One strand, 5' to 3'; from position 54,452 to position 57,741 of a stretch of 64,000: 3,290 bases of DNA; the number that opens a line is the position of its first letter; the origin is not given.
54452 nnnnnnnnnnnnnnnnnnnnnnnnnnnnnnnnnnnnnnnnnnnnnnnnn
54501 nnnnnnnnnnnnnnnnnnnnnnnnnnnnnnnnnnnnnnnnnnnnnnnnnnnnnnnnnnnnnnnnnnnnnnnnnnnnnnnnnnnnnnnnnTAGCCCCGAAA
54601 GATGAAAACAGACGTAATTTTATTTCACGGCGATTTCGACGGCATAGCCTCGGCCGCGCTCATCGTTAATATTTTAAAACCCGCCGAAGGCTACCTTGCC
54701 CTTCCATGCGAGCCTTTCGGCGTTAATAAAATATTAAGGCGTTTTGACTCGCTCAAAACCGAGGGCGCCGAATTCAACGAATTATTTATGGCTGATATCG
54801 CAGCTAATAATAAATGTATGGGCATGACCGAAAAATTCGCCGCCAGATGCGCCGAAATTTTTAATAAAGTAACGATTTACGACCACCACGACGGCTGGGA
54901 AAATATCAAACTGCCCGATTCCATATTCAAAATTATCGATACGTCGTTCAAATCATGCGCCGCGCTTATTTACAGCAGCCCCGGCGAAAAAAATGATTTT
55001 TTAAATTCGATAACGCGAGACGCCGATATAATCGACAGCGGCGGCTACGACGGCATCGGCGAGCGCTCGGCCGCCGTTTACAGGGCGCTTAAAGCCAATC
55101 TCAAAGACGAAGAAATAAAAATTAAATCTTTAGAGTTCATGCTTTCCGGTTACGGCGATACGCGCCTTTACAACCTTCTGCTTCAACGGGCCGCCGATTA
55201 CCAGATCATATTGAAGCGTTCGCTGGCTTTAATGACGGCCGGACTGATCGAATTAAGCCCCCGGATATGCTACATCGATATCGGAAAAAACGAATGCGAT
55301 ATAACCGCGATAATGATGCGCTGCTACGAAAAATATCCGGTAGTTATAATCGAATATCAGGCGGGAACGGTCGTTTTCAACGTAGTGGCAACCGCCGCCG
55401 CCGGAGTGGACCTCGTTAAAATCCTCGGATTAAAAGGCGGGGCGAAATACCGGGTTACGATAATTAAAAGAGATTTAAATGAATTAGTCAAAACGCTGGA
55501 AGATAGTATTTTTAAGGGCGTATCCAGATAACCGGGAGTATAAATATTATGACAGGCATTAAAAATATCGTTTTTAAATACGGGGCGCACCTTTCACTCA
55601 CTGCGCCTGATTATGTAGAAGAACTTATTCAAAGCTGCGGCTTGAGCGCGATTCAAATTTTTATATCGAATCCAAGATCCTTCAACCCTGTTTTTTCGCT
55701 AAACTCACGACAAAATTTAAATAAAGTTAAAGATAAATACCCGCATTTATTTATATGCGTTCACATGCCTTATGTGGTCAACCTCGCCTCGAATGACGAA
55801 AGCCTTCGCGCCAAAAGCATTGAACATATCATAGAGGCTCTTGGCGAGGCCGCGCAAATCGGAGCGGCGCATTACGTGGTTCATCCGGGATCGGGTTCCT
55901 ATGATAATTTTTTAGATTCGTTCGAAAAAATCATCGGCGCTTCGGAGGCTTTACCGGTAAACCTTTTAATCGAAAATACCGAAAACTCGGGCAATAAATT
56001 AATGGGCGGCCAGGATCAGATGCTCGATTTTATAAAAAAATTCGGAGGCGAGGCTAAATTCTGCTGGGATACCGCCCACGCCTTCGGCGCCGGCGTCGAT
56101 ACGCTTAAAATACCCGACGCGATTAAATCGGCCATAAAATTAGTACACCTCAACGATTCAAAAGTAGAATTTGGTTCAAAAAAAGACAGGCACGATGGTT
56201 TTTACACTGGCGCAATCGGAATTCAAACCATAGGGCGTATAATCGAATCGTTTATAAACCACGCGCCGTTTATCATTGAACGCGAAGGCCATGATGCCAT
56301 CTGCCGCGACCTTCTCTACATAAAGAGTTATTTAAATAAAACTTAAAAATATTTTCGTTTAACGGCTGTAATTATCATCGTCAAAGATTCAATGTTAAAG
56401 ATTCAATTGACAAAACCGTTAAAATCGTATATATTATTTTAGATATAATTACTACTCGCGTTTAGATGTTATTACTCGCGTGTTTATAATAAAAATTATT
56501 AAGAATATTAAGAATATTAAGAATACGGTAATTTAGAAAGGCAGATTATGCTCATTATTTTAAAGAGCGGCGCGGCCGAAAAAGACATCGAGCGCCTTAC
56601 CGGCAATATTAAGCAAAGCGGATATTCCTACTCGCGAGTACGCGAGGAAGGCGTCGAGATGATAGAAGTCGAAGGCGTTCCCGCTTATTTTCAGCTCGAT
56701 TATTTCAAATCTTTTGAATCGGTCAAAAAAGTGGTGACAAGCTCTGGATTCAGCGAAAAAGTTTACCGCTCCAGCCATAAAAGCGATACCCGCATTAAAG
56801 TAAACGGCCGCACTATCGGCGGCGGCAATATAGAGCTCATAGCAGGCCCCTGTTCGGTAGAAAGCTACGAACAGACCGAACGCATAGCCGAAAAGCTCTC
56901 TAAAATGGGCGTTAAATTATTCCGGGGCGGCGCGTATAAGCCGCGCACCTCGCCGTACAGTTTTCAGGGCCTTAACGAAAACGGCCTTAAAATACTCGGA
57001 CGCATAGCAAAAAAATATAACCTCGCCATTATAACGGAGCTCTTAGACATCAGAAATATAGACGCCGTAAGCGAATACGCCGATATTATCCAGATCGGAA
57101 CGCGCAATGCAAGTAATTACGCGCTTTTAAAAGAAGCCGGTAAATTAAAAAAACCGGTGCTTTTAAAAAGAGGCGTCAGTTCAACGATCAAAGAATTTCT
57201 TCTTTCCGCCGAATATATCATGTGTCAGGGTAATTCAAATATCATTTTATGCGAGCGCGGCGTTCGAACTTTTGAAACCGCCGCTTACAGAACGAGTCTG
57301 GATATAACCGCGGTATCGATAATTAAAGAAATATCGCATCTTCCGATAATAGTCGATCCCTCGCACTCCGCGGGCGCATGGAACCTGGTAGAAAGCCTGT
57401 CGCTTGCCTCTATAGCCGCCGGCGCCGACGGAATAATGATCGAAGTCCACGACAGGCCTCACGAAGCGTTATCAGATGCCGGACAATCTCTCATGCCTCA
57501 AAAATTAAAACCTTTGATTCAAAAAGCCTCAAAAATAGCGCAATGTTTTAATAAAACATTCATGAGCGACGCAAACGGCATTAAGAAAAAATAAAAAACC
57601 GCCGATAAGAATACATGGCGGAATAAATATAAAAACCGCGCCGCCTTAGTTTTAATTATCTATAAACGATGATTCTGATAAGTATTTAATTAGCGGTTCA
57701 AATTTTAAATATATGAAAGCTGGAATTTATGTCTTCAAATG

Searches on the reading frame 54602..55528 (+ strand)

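Call 16: search_protein_families(library=pfam, proteins=[window:54602-55528:+], max_evalue=0.001)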
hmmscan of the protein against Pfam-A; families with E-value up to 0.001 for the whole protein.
window:54602-55528:+ (309 aa): 1 family
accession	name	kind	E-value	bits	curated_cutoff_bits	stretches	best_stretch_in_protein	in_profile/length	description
PF01368.27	DHH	-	4.3e-06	27.5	28.1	1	6-126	4-101/125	DHH family, N-terminal domain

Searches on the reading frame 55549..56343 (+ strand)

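Call 16: search_protein_families(library=pfam, proteins=[window:55549-56343:+], max_evalue=0.001)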
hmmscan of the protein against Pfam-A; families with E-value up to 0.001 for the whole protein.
window:55549-56343:+ (265 aa): 1 family
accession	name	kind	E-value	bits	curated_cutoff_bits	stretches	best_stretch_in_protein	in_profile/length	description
PF01261.30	AP_endonuc_2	-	4.1e-32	112.3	31.1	1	26-248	3-232/249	Xylose isomerase-like TIM barrel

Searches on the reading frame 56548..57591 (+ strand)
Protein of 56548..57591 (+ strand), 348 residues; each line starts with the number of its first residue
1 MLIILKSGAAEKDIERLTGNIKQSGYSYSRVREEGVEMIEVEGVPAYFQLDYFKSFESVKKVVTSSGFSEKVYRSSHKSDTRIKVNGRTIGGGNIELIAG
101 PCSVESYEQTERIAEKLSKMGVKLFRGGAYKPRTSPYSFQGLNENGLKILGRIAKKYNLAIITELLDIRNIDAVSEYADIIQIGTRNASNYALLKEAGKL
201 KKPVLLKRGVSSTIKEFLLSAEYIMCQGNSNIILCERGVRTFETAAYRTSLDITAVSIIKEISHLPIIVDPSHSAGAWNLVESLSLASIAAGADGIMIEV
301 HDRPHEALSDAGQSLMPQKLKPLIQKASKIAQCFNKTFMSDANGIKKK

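Call 16: search_protein_families(library=pfam, proteins=[window:56548-57591:+], max_evalue=0.001)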
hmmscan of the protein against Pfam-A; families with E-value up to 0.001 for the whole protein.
window:56548-57591:+ (348 aa): 3 families
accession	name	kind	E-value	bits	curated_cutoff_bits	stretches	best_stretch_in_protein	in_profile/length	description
PF00793.26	DAHP_synth_1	-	7.9e-75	251.7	25.5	1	87-322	9-256/270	DAHP synthetase I family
PF03102.20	NeuB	-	1.4e-07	31.7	22.1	1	140-333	51-235/241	NeuB family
PF18152.6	DAHP_snth_FXD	-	3.1e-06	27.3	27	1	1-63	1-63/67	DAHP synthase ferredoxin-like domain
